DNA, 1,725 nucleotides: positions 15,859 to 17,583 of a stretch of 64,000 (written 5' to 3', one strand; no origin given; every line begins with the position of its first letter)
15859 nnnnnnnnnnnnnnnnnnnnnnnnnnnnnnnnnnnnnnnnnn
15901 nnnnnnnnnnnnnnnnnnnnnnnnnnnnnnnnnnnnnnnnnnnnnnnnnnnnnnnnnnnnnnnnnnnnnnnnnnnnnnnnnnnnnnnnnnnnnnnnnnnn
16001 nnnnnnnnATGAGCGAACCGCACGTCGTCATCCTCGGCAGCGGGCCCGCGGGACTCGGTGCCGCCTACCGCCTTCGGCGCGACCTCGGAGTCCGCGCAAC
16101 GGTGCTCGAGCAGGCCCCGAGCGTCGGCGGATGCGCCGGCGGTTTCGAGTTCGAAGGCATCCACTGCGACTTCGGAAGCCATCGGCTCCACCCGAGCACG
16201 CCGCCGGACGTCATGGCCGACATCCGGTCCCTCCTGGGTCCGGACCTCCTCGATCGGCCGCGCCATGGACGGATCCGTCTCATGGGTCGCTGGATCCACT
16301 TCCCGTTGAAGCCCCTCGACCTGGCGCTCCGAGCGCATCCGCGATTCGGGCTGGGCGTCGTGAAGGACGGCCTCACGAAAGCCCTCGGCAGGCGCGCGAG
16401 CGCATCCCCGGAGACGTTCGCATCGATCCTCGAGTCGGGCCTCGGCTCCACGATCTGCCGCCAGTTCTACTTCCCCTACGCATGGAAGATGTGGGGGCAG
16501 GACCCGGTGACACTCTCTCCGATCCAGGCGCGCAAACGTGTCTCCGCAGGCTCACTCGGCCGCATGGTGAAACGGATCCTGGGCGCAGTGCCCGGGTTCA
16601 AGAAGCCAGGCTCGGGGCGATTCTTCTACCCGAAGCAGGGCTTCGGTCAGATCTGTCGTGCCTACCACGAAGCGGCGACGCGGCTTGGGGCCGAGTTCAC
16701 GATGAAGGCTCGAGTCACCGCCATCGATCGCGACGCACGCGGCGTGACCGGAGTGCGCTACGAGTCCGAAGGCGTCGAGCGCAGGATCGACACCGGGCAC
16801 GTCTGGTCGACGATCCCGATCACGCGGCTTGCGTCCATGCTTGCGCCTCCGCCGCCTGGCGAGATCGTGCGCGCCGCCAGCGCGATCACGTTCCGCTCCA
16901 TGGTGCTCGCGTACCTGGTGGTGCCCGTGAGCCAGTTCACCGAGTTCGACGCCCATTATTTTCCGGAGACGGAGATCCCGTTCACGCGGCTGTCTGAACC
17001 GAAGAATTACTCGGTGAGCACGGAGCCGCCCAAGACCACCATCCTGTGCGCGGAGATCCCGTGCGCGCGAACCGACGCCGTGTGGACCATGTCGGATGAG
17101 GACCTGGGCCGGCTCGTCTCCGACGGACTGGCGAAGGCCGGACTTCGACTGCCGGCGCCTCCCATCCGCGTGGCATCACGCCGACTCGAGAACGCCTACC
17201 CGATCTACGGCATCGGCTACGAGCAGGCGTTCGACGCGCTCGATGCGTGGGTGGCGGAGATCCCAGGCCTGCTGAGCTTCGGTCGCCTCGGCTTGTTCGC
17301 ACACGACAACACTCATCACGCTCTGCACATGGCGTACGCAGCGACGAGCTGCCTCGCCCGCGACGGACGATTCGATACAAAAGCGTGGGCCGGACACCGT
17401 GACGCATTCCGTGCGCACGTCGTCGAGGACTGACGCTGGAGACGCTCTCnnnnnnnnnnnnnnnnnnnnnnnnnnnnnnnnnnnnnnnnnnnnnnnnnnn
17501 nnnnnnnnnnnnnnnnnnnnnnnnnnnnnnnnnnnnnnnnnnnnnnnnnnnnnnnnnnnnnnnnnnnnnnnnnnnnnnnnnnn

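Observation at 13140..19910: Candidate polyprenyl-phosphate pentose/furanose glycosylation operon (GT2 - GtrB/ArnC-like GT2 - YbhN flippase-like - UGM-like mutase - UXS-like decarboxylase - ArnT-like GT-C)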

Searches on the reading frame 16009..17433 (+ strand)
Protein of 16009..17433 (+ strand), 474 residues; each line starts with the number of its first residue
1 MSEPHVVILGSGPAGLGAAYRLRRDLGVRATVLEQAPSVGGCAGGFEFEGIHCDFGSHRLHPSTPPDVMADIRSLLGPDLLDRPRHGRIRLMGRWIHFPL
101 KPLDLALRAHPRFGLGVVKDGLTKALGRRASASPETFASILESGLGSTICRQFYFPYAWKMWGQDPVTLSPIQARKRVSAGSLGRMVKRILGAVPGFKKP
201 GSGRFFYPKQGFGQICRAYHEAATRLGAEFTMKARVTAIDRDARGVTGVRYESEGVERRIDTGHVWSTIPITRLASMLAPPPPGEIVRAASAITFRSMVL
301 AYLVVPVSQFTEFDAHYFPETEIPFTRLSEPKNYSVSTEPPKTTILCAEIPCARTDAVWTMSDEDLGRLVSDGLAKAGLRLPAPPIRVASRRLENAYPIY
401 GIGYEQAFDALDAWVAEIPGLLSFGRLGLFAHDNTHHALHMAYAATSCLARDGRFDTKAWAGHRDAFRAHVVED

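Call 5: search_protein_families(library=pfam, proteins=[window:16009-17433:+], max_evalue=0.01)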
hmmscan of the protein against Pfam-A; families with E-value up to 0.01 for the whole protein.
window:16009-17433:+ (474 aa): 10 families
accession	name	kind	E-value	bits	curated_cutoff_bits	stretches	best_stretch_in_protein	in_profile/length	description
PF01593.30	Amino_oxidase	-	2.6e-16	60.4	19.8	1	14-401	2-389/443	Flavin containing amine oxidoreductase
PF01266.30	DAO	-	2.1e-14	54.2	27.9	1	5-289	1-226/353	FAD dependent oxidoreductase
PF13450.12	NAD_binding_8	-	3.1e-13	50.2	21.9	1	8-70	1-63/68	NAD(P)-binding Rossmann-like domain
PF01946.23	Thi4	-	4.1e-06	26.6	26.2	1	3-48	17-64/235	Thi4 family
PF01494.25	FAD_binding_3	-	2.9e-05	23.9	22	0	5-36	3-33/349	FAD binding domain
PF07992.20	Pyr_redox_2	-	3.9e-05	23.6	26.1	1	5-35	2-31/291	Pyridine nucleotide-disulphide oxidoreductase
PF03275.19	GLF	-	6.7e-05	23.1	26.3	1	292-354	100-162/203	UDP-galactopyranose mutase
PF00070.33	Pyr_redox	-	9.1e-05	23.3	22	0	5-39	1-34/82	Pyridine nucleotide-disulphide oxidoreductase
PF03486.20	HI0933_like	-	0.00021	21.2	50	0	5-40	2-36/244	HI0933-like protein Rossmann domain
PF00890.30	FAD_binding_2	-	0.00021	21.1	20.4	1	5-42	1-37/414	FAD binding domain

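Call 6: search_protein_families(library=ncbifam, proteins=[window:16009-17433:+], max_evalue=0.01)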
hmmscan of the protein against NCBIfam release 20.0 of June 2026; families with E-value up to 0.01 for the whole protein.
window:16009-17433:+ (474 aa): 30 families (the best 25 are shown)
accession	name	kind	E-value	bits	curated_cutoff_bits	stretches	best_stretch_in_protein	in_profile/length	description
NF005547.0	PRK07208.1-3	equivalog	1.6e-66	225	380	1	4-450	5-442/465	hypothetical protein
NF005548.0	PRK07208.1-4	equivalog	1.6e-60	205.1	389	1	3-457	3-458/488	hypothetical protein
NF005545.0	PRK07208.1-1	equivalog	2.8e-43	148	451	1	5-450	9-462/504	hypothetical protein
NF005546.0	PRK07208.1-2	equivalog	9.8e-39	133.3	418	2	80-454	111-507/527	hypothetical protein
NF005549.0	PRK07208.1-5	equivalog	6.4e-21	74.4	587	3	5-61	6-65/534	hypothetical protein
NF005560.0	PRK07233.1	equivalog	3.8e-20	72.1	252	2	204-411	190-392/435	hypothetical protein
TIGR02734.1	crtI_fam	subfamily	3e-12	46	238.1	2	6-79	1-70/504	phytoene desaturase family protein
TIGR03467.1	HpnE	equivalog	1.1e-09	38.1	283.05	1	6-58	1-54/430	hydroxysqualene dehydroxylase HpnE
NF058655.1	CrtID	equivalog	1.8e-09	37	640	2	6-57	1-51/478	bifunctional phytoene desaturase/3,4-desaturase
NF042421.1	hydcarot_desat_CrtD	equivalog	5.5e-08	31.7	500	1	206-255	217-266/487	1-hydroxycarotenoid 3,4-desaturase CrtD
NF008841.0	PRK11883.1-1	equivalog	2e-07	30.3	517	1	3-57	3-59/453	protoporphyrinogen oxidase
TIGR02733.1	desat_CrtD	equivalog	1.1e-06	27.7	549.7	1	4-57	2-54/492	C-3',4' desaturase CrtD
NF045637.1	carotdesatCrtDProt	equivalog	1.3e-06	27.2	580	0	6-56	1-50/485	1-hydroxycarotenoid 3,4-desaturase CrtD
TIGR00562.1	proto_IX_ox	equivalog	1.5e-06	27.1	97.85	1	5-69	4-71/470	protoporphyrinogen oxidase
TIGR02730.1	carot_isom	equivalog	2.5e-06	26.6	586.9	0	6-58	3-54/493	carotenoid isomerase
TIGR00031.1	UDP-GALP_mutase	equivalog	0.00063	18.8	303.75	0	293-354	257-315/378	UDP-galactopyranose mutase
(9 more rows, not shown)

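Call 7: search_solved_structures(query=window:16009-17433:+, max_evalue=0.01, show_alignments=2)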
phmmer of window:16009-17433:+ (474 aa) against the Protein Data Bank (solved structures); distinct sequences matched with E-value up to 0.01: 29.
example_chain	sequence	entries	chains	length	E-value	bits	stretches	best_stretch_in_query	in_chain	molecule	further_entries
4dsg_A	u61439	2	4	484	1.2e-14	57.1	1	3-408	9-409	UDP-galactopyranose mutase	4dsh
3ute_A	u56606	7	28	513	1.2e-13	53.8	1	6-343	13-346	UDP-galactopyranose mutase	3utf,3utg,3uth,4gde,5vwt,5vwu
4u8l_A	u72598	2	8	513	1.2e-13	53.8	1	6-343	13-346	UDP-galactopyranose mutase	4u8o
4u8i_A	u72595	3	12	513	1.3e-13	53.7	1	6-343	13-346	UDP-galactopyranose mutase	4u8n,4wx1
3uka_A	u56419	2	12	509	1.7e-13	53.3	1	6-341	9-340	UDP-galactopyranose mutase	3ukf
3ukl_A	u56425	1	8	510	1.7e-13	53.3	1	6-341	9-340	UDP-galactopyranose mutase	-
3ukh_A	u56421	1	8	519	1.8e-13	53.2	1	6-341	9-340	UDP-galactopyranose mutase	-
4u8k_A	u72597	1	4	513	2e-13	53.1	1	6-343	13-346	UDP-galactopyranose mutase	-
3ukq_A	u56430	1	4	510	3.9e-13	52.1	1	6-340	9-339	UDP-galactopyranose mutase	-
3ukk_A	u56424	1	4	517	4.6e-13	51.9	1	6-341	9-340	UDP-galactopyranose mutase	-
4u8j_A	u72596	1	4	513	5.4e-13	51.6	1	6-343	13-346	UDP-galactopyranose mutase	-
4u8m_A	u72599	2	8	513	7.5e-13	51.2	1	6-258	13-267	UDP-galactopyranose mutase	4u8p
3ukp_A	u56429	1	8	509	7.7e-13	51.1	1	6-258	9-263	UDP-galactopyranose mutase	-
5hhf_A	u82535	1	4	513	2.4e-12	49.5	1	6-343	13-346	UDP-galactopyranose mutase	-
1sez_A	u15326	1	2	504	5.4e-06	28.6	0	4-107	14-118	Protoporphyrinogen oxidase, mitochondrial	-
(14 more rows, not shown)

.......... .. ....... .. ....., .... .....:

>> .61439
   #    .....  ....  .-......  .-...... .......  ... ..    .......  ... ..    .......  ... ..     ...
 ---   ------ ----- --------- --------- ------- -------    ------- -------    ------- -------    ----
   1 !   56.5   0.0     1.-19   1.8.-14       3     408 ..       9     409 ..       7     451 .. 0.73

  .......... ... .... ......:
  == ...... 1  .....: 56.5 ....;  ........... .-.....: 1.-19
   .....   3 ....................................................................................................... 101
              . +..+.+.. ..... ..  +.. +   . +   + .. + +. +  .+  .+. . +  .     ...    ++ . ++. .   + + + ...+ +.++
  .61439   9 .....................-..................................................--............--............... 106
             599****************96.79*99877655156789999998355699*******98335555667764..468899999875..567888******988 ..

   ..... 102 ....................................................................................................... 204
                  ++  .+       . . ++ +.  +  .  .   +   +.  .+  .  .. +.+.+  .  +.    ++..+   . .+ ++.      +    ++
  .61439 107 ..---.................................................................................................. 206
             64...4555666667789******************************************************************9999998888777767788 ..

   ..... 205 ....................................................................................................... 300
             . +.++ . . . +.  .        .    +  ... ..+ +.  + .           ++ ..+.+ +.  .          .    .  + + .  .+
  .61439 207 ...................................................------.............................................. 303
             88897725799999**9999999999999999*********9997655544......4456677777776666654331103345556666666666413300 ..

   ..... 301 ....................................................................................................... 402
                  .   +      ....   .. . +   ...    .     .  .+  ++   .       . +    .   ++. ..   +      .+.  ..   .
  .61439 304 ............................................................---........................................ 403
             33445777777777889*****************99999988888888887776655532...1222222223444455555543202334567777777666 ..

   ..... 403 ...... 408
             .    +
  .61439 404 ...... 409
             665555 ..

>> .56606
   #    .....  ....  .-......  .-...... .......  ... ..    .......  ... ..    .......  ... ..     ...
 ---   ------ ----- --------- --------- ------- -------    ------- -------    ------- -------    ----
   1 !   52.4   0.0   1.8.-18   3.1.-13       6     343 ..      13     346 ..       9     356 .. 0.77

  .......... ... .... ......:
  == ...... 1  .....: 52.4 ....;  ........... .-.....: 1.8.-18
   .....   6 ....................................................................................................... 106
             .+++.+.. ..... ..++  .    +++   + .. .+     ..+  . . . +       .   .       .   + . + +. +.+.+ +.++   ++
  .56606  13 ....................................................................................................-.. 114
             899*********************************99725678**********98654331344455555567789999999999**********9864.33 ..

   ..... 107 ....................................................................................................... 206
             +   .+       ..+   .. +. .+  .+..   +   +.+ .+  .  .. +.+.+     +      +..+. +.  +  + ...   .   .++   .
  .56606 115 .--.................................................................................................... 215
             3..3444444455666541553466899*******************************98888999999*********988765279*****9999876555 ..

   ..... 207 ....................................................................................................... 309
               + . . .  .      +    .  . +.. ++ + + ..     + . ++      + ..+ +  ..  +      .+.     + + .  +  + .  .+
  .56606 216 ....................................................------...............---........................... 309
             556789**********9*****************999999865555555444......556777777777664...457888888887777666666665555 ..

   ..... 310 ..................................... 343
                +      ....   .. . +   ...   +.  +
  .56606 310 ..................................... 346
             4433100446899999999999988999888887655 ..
